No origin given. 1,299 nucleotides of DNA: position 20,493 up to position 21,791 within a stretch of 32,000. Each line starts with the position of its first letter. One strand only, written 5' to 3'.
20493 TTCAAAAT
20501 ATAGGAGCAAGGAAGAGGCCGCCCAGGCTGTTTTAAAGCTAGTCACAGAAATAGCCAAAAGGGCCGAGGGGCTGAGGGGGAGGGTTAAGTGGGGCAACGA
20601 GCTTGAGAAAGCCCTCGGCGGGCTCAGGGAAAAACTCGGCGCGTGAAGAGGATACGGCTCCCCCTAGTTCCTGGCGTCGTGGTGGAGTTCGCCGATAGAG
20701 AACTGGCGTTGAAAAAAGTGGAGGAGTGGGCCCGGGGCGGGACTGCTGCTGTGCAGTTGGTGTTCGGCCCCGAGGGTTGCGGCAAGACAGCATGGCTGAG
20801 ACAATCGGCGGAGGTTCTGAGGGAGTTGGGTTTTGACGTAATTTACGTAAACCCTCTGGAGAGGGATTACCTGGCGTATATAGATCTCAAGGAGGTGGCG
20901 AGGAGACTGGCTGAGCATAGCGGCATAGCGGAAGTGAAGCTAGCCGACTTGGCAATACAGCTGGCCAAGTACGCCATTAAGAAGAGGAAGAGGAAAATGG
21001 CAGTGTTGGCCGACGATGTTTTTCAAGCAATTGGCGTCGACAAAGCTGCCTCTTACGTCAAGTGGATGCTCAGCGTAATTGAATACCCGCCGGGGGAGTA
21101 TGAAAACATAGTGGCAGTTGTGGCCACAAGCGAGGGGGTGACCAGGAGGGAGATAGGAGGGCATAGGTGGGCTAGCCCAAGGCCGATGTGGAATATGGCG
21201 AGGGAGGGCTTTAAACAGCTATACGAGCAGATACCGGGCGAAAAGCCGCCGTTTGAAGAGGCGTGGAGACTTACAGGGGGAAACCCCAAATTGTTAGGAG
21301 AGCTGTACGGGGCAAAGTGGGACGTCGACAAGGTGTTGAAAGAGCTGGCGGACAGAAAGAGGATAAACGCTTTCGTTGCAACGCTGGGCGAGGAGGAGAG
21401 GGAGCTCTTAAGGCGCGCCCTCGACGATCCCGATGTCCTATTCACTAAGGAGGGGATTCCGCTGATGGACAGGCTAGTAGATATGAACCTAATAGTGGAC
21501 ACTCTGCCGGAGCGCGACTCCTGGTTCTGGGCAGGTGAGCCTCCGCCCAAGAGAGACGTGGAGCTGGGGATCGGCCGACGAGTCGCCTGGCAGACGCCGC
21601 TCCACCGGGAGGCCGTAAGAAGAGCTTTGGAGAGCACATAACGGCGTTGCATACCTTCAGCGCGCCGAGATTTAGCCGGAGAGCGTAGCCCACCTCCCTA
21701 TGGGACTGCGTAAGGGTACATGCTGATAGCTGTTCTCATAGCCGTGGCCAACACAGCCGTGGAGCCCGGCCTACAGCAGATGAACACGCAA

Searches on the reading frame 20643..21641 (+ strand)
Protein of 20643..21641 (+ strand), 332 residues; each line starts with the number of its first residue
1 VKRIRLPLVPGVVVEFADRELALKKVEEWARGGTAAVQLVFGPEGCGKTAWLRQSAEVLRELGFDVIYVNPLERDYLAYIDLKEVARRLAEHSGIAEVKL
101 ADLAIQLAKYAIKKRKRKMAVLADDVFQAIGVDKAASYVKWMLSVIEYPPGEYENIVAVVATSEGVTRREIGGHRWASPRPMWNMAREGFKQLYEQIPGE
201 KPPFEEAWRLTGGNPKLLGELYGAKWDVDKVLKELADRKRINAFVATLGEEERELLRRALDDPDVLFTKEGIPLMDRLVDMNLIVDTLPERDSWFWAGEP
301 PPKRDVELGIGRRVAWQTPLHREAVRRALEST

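Call 3: search_protein_families(library=pfam, proteins=[window:20643-21641:+], max_evalue=0.1)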
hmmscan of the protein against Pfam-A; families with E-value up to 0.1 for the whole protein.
window:20643-21641:+ (332 aa): 6 families
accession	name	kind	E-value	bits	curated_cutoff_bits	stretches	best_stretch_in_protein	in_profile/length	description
PF01637.24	ATPase_2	-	1.9e-75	254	33.2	1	16-221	1-225/225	ATPase domain predominantly from Archaea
PF25199.1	nSTAND_NTPase5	-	0.00088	19.6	34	1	23-77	29-84/145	Novel STAND NTPase 5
PF13604.12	AAA_30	-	0.0016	18.6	27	1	34-73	17-56/191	AAA domain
PF13401.12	AAA_22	-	0.0032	18.2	27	1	35-116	5-83/130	AAA domain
PF13191.12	AAA_16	-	0.012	16.5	32.6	1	31-94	20-96/167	AAA ATPase domain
PF13173.12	AAA_14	-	0.086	13.3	27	0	37-82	4-48/129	AAA domain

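Call 4: search_protein_families(library=ncbifam, proteins=[window:20643-21641:+], max_evalue=0.1)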
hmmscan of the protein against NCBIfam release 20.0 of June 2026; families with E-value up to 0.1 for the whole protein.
window:20643-21641:+ (332 aa): 4 families
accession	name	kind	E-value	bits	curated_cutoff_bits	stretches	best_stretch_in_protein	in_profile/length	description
TIGR03420.1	DnaA_homol_Hda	equivalog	0.0074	15.8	194.8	1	20-74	23-77/226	DnaA regulatory inactivator Hda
NF009087.0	PRK12422.1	equivalog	0.02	14.1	657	1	38-70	144-176/455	chromosomal replication initiator protein DnaA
NF001625.0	PRK00411.1-3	equivalog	0.02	13.6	501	1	31-129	55-159/415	ORC1-type DNA replication protein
NF033438.1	BREX_BrxD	equivalog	0.032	13.3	350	1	22-102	35-114/423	BREX system ATP-binding protein BrxD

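Call 9: find_encoding_contigs(protein=window:20643-21641:+, flank=10000, max_places=6)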
Protein window:20643-21641:+ (332 aa): 2 contigs read that carry it; 1 place shown.
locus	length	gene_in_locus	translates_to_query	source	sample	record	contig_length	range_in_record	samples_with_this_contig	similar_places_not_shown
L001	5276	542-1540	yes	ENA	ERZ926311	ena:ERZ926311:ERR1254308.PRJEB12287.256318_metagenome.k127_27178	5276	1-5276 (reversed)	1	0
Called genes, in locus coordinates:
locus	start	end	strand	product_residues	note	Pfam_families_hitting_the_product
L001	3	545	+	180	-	?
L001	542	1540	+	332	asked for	PF01637:ATPase_2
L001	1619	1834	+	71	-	-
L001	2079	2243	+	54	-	-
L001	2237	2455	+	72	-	PF10049:DUF2283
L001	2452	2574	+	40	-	-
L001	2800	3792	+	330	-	PF08323:Glyco_transf_5 (faint), PF20706:GT4-conflict (faint), PF13439:Glyco_transf_4, PF13579:Glyco_trans_4_4, PF00534:Glycos_transf_1, PF13692:Glyco_trans_1_4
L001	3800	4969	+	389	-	PF13439:Glyco_transf_4, PF00534:Glycos_transf_1, PF13692:Glyco_trans_1_4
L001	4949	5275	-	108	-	?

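Call 15: find_homologous_proteins(query=window:20643-21641:+, max_evalue=0.00001)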
Query window:20643-21641:+ (332 aa): 1595 proteins with E <= 0.00001 among 8000 candidates; the best 120 are listed.
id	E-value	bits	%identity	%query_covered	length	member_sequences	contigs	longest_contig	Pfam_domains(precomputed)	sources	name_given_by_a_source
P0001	7.3e-218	740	100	100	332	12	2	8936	PF01637.25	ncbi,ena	-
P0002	2.2e-151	522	70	99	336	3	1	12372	PF01637.25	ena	-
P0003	2.4e-151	522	69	100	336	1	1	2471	PF01637.25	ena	-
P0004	6.0e-148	510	68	100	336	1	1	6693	PF01637.25,PF25199.2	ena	-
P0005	3.9e-146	504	68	100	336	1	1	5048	PF01637.25,PF25199.2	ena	-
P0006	7.6e-146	503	68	99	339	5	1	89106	PF01637.25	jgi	-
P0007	1.1e-145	503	72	94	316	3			PF01637.25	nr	nr:ATP-binding protein [Pyrobaculum arsenaticum]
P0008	1.1e-145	503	69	99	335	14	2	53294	PF01637.25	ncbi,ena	ncbi:MAG: ATP-binding protein [Desulfurococcaceae archaeon]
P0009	1.1e-144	500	69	99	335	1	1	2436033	PF01637.25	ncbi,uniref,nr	ncbi:Archaeal ATPase [Pyrobaculum oguniense TE7]|uniref:Archaeal ATPase n=1 Tax=Pyrobaculum oguniens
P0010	1.4e-143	496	69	99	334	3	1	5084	PF01637.25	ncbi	ncbi:MAG: ATP-binding protein [Thermoproteus sp.]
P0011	4.4e-142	491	68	95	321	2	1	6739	PF01637.25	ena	-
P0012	6.3e-142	491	65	99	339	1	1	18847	PF01637.25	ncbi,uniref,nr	ncbi:ATP-binding protein [Pyrobaculum aerophilum]|uniref:ATP-binding protein n=1 Tax=Pyrobaculum aer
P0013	8.6e-142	490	65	100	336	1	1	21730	PF01637.25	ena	-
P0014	9.1e-142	490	68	98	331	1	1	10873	PF01637.25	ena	-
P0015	1.9e-140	486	65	99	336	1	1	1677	PF13401.13,PF01637.25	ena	-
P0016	2.3e-140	485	65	100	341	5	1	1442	PF13401.13,PF01637.25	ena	-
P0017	1.0e-139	483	64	99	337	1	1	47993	PF01637.25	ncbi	ncbi:MAG: ATP-binding protein [Sulfolobales archaeon]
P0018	1.0e-139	483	68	99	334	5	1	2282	PF01637.25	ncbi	ncbi:MAG: ATP-binding protein [Pyrobaculum sp.]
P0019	3.1e-138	478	66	100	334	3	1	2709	PF01637.25,PF25199.2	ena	-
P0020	5.9e-138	478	63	99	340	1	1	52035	PF13401.13,PF01637.25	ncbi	ncbi:MAG: ATP-binding protein [Sulfolobales archaeon]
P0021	6.6e-136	471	63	99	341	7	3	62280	PF01637.25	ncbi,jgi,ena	-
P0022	1.6e-135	469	66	100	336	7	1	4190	PF01637.25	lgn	-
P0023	4.2e-135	468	64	98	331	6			PF01637.25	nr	nr:ATP-binding protein [Pyrobaculum arsenaticum]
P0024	4.2e-135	468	64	100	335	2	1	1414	PF01637.25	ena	-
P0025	9.8e-135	467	64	100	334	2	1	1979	PF01637.25,PF25199.2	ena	-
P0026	2.0e-133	463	64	99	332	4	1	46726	PF01637.25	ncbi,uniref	ncbi:ATP-binding protein [Pyrobaculum sp.]|uniref:ATP-binding protein n=1 Tax=Pyrobaculum sp. TaxID=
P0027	4.8e-132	458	63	100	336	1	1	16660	PF01637.25,PF25199.2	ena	-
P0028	4.9e-132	458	60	99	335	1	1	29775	PF01637.25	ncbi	ncbi:MAG: ATP-binding protein [Sulfolobales archaeon]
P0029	1.3e-131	457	59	99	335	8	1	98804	PF13401.13,PF01637.25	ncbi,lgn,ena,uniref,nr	ncbi:ATP-binding protein [Caldivirga sp.]|uniref:ATP-binding protein n=1 Tax=Caldivirga sp. TaxID=20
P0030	1.3e-131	457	60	99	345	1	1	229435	PF01637.25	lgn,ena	-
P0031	1.8e-131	456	60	99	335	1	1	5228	PF01637.25,PF00931.29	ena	-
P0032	4.2e-131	455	62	98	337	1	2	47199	PF01637.25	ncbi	ncbi:MAG: ATP-binding protein [Sulfolobales archaeon]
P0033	8.5e-131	454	61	99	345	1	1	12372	PF01637.25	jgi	jgi:energy-coupling factor transporter ATP-binding protein EcfA2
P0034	1.5e-130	453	61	99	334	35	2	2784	PF01637.25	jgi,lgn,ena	-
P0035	3.4e-130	452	65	99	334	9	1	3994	PF01637.25,PF25199.2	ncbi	ncbi:MAG: ATP-binding protein [Pyrobaculum sp.]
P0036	1.8e-129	450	58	99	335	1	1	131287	PF13401.13,PF01637.25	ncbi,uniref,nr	ncbi:ATP-binding protein [Caldivirga sp. UBA161]|uniref:ATP-binding protein n=1 Tax=Caldivirga sp. U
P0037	4.2e-129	448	59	100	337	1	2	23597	PF01637.25,PF25199.2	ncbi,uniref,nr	ncbi:ATP-binding protein [Pyrobaculum aerophilum]|uniref:AAA family ATPase n=1 Tax=Pyrobaculum aerop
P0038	4.4e-129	448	58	100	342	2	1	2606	PF01637.25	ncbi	ncbi:MAG: ATP-binding protein [Infirmifilum sp.]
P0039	1.1e-128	447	61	100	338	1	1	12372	PF01637.25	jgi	jgi:hypothetical protein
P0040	2.9e-128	446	59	100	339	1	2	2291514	PF01637.25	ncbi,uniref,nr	ncbi:hypothetical protein JCM16161A_21950 [Vulcanisaeta sp. JCM 16161]|uniref:ATP-binding protein n=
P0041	3.4e-128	445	65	99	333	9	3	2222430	PF01637.25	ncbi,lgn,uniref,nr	ncbi:MAG: ATP-binding protein [Pyrobaculum sp.]|uniref:P. aerophilum family 1964 protein n=2 Tax=Pyr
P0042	5.0e-128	445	64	100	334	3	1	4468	PF01637.25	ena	-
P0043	5.8e-127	441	58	99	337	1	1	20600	PF01637.25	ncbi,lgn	ncbi:MAG: ATP-binding protein [Sulfolobales archaeon]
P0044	9.0e-127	441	62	100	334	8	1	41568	PF01637.25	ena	-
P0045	1.2e-126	440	59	99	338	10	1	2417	PF01637.25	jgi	jgi:energy-coupling factor transporter ATP-binding protein EcfA2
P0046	1.4e-126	440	63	99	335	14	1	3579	PF01637.25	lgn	-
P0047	1.5e-126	440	57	100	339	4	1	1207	PF01637.25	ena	-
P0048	8.3e-126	438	59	99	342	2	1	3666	PF13401.13,PF01637.25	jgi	-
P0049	8.4e-126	438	58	99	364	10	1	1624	PF13401.13,PF01637.25,PF25199.2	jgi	-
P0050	1.6e-125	437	59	100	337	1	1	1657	PF13401.13,PF01637.25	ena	-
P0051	2.0e-125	436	58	100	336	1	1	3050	PF01637.25,PF25199.2,PF13191.13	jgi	jgi:energy-coupling factor transporter ATP-binding protein EcfA2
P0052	2.7e-125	436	57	99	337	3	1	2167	PF01637.25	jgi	-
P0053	3.8e-125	435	60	99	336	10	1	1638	PF01637.25,PF25199.2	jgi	jgi:energy-coupling factor transporter ATP-binding protein EcfA2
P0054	3.9e-125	435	60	99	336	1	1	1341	PF13401.13,PF01637.25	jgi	-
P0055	7.2e-125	434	60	100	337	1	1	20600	PF01637.25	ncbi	ncbi:MAG: ATP-binding protein [Sulfolobales archaeon]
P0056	1.2e-124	434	58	100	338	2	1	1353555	PF01637.25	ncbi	ncbi:ATP-binding protein [Vulcanisaeta sp. JCM 14467]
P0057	2.1e-124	433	58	99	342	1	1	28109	PF01637.25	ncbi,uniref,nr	ncbi:ATP-binding protein [Caldivirga sp. UBA161]|uniref:ATP-binding protein n=1 Tax=Caldivirga sp. U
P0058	2.2e-124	433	62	100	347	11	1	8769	PF01637.25,PF25199.2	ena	-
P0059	2.4e-124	433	58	98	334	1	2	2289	PF01637.25,PF25199.2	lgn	-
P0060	5.3e-124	432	56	99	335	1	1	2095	PF01637.25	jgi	jgi:hypothetical protein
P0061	5.5e-124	432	59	99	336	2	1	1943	PF01637.25,PF25199.2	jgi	jgi:energy-coupling factor transporter ATP-binding protein EcfA2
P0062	7.1e-124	431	60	98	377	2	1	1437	PF13401.13,PF01637.25,PF25199.2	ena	-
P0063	7.6e-124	431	62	100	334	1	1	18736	PF01637.25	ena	-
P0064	9.4e-124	431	58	99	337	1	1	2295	PF01637.25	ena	-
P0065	1.2e-123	431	62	98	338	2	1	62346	PF01637.25,PF25199.2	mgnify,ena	mgnify:CR=1 FL=1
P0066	1.5e-123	430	63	100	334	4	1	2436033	PF01637.25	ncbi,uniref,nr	ncbi:Archaeal ATPase [Pyrobaculum oguniense TE7]|uniref:Archaeal ATPase n=1 Tax=Pyrobaculum oguniens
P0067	1.8e-123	430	58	99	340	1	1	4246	PF01637.25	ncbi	ncbi:MAG: ATP-binding protein [Sulfolobales archaeon]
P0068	2.1e-123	430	59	99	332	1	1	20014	PF01637.25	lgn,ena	-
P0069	2.2e-123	430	56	99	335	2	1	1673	PF01637.25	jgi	-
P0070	3.2e-123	429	57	100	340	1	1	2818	PF01637.25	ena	-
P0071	3.7e-123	429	57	100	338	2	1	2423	PF01637.25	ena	-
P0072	9.9e-123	427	57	99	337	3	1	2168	PF01637.25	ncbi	-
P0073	1.9e-122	427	56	99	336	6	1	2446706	PF01637.25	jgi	jgi:hypothetical protein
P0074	2.7e-122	426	54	99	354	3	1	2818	PF01637.25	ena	-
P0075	2.9e-122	426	55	99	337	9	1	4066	PF13401.13,PF01637.25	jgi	jgi:hypothetical protein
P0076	4.8e-122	425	58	99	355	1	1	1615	PF01637.25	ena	-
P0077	5.7e-122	425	59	99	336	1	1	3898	PF13604.13,PF01637.25,PF25199.2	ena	-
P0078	1.3e-121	424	55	100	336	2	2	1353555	PF01637.25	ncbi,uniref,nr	ncbi:ATP-binding protein [Vulcanisaeta sp. JCM 14467]|uniref:ATP-binding protein n=1 Tax=Vulcanisaet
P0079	2.6e-121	423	57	99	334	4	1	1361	PF01637.25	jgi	jgi:hypothetical protein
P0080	2.9e-121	423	57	99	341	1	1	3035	PF01637.25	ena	-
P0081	3.7e-121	422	57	99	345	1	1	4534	PF01637.25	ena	-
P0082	4.0e-121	422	58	99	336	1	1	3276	PF01637.25,PF25199.2,PF13191.13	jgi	jgi:energy-coupling factor transporter ATP-binding protein EcfA2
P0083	5.2e-121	422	57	99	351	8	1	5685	PF01637.25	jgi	jgi:dephospho-CoA kinase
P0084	5.2e-121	422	56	99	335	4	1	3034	PF01637.25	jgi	jgi:methylmalonyl-CoA mutase cobalamin-binding subunit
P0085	6.5e-121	421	57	99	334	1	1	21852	PF01637.25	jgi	jgi:energy-coupling factor transporter ATP-binding protein EcfA2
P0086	8.3e-121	421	59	100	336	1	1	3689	PF01637.25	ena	-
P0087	9.5e-121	421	57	99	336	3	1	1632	PF13401.13,PF01637.25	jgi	-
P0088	1.7e-120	420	58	99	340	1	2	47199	PF01637.25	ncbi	ncbi:MAG: ATP-binding protein [Sulfolobales archaeon]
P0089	2.6e-120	420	55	99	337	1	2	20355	PF01637.25,PF25199.2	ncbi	-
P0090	3.7e-120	419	59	99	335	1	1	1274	PF13604.13,PF01637.25,PF25199.2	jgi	jgi:energy-coupling factor transporter ATP-binding protein EcfA2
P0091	5.2e-120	418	57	99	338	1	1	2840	PF13401.13,PF01637.25,PF25199.2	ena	-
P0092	6.8e-120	418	55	99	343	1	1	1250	PF01637.25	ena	-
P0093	7.2e-120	418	56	95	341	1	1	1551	PF13401.13,PF01637.25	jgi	jgi:energy-coupling factor transporter ATP-binding protein EcfA2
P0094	7.9e-120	418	54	99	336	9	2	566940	PF01637.25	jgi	jgi:hypothetical protein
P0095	1.0e-119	418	56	99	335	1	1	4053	PF01637.25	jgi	-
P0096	1.1e-119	417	55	99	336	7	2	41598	PF13401.13,PF01637.25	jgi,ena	jgi:energy-coupling factor transporter ATP-binding protein EcfA2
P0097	1.1e-119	417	54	99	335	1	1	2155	PF01637.25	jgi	jgi:hypothetical protein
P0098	1.5e-119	417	56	100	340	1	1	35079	PF01637.25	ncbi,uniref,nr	ncbi:ATP-binding protein [Vulcanisaeta distributa]|uniref:ATP-binding protein n=1 Tax=Vulcanisaeta d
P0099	1.7e-119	417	62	98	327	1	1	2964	PF01637.25,PF25199.2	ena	-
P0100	2.1e-119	416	56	99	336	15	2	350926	PF13401.13,PF01637.25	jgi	jgi:energy-coupling factor transporter ATP-binding protein EcfA2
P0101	2.2e-119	416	55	99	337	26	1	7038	PF13401.13,PF01637.25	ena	-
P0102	2.7e-119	416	54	99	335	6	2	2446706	PF01637.25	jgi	jgi:hypothetical protein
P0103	2.8e-119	416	56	99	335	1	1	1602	PF01637.25,PF13191.13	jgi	-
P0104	2.8e-119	416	55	100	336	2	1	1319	PF01637.25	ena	-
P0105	3.9e-119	416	60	99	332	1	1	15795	PF13401.13,PF01637.25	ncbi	ncbi:MAG: ATP-binding protein [Thermoproteus sp.]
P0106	4.4e-119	415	57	100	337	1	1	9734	PF01637.25,PF00931.29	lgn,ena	-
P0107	4.4e-119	415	58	99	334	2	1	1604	PF01637.25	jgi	jgi:hypothetical protein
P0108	5.8e-119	415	56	99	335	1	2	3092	PF01637.25,PF13191.13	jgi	-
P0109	5.9e-119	415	54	99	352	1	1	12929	PF01637.25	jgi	jgi:energy-coupling factor transporter ATP-binding protein EcfA2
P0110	6.7e-119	415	56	99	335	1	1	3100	PF01637.25,PF13191.13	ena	-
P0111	7.2e-119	415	55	99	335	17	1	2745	PF13401.13,PF01637.25,PF13191.13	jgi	-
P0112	8.1e-119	415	59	99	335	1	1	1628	PF13604.13,PF01637.25,PF25199.2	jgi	jgi:energy-coupling factor transporter ATP-binding protein EcfA2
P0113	9.8e-119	414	60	100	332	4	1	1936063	PF01637.25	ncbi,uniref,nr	ncbi:hypothetical protein TUZN_0096 [Thermoproteus uzoniensis 768-20]|uniref:ATPase domain-containin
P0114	9.8e-119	414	55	99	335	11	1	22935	PF01637.25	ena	-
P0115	1.0e-118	414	60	99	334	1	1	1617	PF01637.25,PF25199.2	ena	-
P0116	1.0e-118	414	54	98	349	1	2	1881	PF01637.25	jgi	jgi:predicted AAA+ superfamily ATPase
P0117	1.0e-118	414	57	99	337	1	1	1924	PF01637.25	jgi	-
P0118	1.2e-118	414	55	100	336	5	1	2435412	PF01637.25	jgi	-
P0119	1.5e-118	414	55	100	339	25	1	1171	PF01637.25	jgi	jgi:energy-coupling factor transporter ATP-binding protein EcfA2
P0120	1.5e-118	414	57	99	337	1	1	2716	PF01637.25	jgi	-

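Call 17: find_related_loci(query=A2, collection=genome_contigs, flank=4000)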
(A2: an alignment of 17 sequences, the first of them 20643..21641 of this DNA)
Query A2 (332 aa) in genome_contigs; peptide patterns used: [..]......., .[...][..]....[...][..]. (x = any residue, [..] = any of these).
575 stretches matched a pattern; 272 encode a relative of the query (tblastn E <= 1e-3); the best 80 are kept; 77 distinct loci.
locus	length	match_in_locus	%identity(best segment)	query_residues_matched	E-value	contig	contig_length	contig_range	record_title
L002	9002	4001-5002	67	1-332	4e-146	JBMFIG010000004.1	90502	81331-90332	MAG: Thermoproteus sp. isolate KM4324-17 NODE_4_length_90502_cov_14.541277, whole genome shotgun sequence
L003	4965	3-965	70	16-332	1e-146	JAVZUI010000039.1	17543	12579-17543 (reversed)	MAG: Pyrobaculum sp. isolate DRTY-8_201808_bins_12 DRTY-8_201808_bins_12_scaffold_39, whole genome shotgun sequence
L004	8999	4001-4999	68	1-329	6e-143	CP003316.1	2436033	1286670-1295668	Pyrobaculum oguniense TE7, complete genome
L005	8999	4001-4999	57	1-329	9e-134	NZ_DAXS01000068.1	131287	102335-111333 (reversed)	MAG: Caldivirga sp. UBA161 UBA161_contig_393, whole genome shotgun sequence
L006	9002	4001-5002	65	1-332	3e-131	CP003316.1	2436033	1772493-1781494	Pyrobaculum oguniense TE7, complete genome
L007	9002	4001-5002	62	1-332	1e-129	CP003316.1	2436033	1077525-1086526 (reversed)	Pyrobaculum oguniense TE7, complete genome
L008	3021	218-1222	57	1-331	5e-134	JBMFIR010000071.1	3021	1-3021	MAG: Sulfolobales archaeon isolate KM4324-28 NODE_71_length_3021_cov_0.821332, whole genome shotgun sequence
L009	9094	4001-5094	58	1-330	2e-128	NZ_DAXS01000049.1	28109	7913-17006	MAG: Caldivirga sp. UBA161 UBA161_contig_1577, whole genome shotgun sequence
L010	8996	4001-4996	59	3-330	8e-128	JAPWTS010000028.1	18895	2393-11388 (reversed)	MAG: Thermofilales archaeon isolate RSNS8 scaffold_579_c1, whole genome shotgun sequence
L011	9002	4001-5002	55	1-329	6e-128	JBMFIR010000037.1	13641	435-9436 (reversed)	MAG: Sulfolobales archaeon isolate KM4324-28 NODE_37_length_13641_cov_1.615158, whole genome shotgun sequence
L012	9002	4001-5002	62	1-332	3e-126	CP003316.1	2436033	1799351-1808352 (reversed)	Pyrobaculum oguniense TE7, complete genome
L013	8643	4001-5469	55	1-331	9e-125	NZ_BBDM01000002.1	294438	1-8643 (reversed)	Vulcanisaeta sp. JCM 14467, whole genome shotgun sequence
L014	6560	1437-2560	55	1-332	4e-121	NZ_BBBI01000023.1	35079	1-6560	Vulcanisaeta distributa JCM 11216, whole genome shotgun sequence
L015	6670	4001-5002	57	1-330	2e-120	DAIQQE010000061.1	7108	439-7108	MAG TPA_asm: Candidatus Nezhaarchaeales archaeon isolate CTOTU25735 NODE_741_length_7108_cov_10.657167, whole genome sho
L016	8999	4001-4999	51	2-329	9e-119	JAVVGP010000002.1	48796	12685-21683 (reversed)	MAG: Thermoproteota archaeon isolate PSS.bin.9 NODE_53_length_48796_cov_99.193307, whole genome shotgun sequence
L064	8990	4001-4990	47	8-331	2e-99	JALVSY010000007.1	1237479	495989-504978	MAG: Pyrodictiaceae archaeon isolate M1_maxbin2_scaf2bin.012 M1_NODE_1_length_1237479_cov_161.761673, whole genome shotg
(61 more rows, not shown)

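Call 24: search_protein_families(library=padloc, proteins=[window:20643-21641:+], max_evalue=0.01)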
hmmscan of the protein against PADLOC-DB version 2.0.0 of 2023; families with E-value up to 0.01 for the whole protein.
window:20643-21641:+ (332 aa): 2 families
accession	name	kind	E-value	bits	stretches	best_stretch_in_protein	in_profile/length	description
PDLC04140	mad8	-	9.3e-05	20.1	1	38-136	30-101/314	mads_8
PDLC02494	BrxD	-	0.0097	13.1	0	22-103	39-119/440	BrxD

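Call 47: search_solved_structures(query=A5, max_evalue=0.01)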
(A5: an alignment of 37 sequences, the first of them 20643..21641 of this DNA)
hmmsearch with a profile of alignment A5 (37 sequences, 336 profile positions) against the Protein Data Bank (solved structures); distinct sequences matched with E-value up to 0.01: 8.
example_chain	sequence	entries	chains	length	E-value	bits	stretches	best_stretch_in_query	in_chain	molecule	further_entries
3cmu_A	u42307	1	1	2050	0.00068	22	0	39-70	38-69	Protein recA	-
6c2u_A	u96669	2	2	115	0.001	21.4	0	11-70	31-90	phosphate-loop protein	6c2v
3cmt_A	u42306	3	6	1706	0.0036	19.6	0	39-70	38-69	Protein recA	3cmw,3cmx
1rj9_A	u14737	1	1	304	0.0042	19.4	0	26-96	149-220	Signal Recognition Protein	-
2j7p_D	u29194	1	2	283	0.006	18.9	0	25-96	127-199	CELL DIVISION PROTEIN FTSY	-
2cnw_D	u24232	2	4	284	0.0061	18.9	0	25-96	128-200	CELL DIVISION PROTEIN FTSY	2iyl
1okk_D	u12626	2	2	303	0.0073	18.6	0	26-96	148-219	CELL DIVISION PROTEIN FTSY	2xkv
2q9a_A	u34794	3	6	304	0.0074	18.6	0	26-96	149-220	Cell division protein ftsY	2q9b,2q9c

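Call 48: search_protein_families(library=pfam, proteins=[L016:3565-3924:+, L064:5312-5743:+, L007:2881-3243:+, L016:5473-5910:+, L003:2461-2964:+], max_evalue=0.01)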
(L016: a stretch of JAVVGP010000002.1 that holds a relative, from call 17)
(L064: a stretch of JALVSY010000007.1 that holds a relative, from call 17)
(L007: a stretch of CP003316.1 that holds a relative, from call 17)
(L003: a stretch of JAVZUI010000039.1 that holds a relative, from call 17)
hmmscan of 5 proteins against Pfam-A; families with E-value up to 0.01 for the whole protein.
L016:3565-3924:+ (119 aa): 2 families
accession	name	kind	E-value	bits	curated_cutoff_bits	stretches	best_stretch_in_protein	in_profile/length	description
PF13650.11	Asp_protease_2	-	1.7e-09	38.7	24.3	1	19-67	8-59/90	Aspartyl protease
PF13975.11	gag-asp_proteas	-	1e-08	36.1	28.2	1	20-91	9-86/92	gag-polyprotein putative aspartyl protease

L064:5312-5743:+ (143 aa): 0 families

L007:2881-3243:+ (120 aa): 1 family
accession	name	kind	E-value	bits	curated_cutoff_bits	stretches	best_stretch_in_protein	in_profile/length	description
PF05168.19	HEPN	-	6.3e-25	88.1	22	1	9-116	3-105/117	HEPN domain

L016:5473-5910:+ (145 aa): 2 families
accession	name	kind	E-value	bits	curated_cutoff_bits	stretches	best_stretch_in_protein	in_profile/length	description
PF18765.7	Polbeta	-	5.8e-08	33.2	26.9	1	29-123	4-88/93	Polymerase beta, Nucleotidyltransferase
PF01909.29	NTP_transf_2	-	1.2e-07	32.5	21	1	26-130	5-75/93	Nucleotidyltransferase domain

L003:2461-2964:+ (167 aa): 2 families
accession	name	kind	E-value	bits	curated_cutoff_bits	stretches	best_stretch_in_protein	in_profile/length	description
PF05942.16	PaREP1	-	8.9e-34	116.3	24.4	1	44-157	2-115/115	Archaeal PaREP1/PaREP8 family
PF18915.5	DUF5667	-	0.0016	19.3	27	1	32-87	21-75/99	Domain of unknown function (DUF5667)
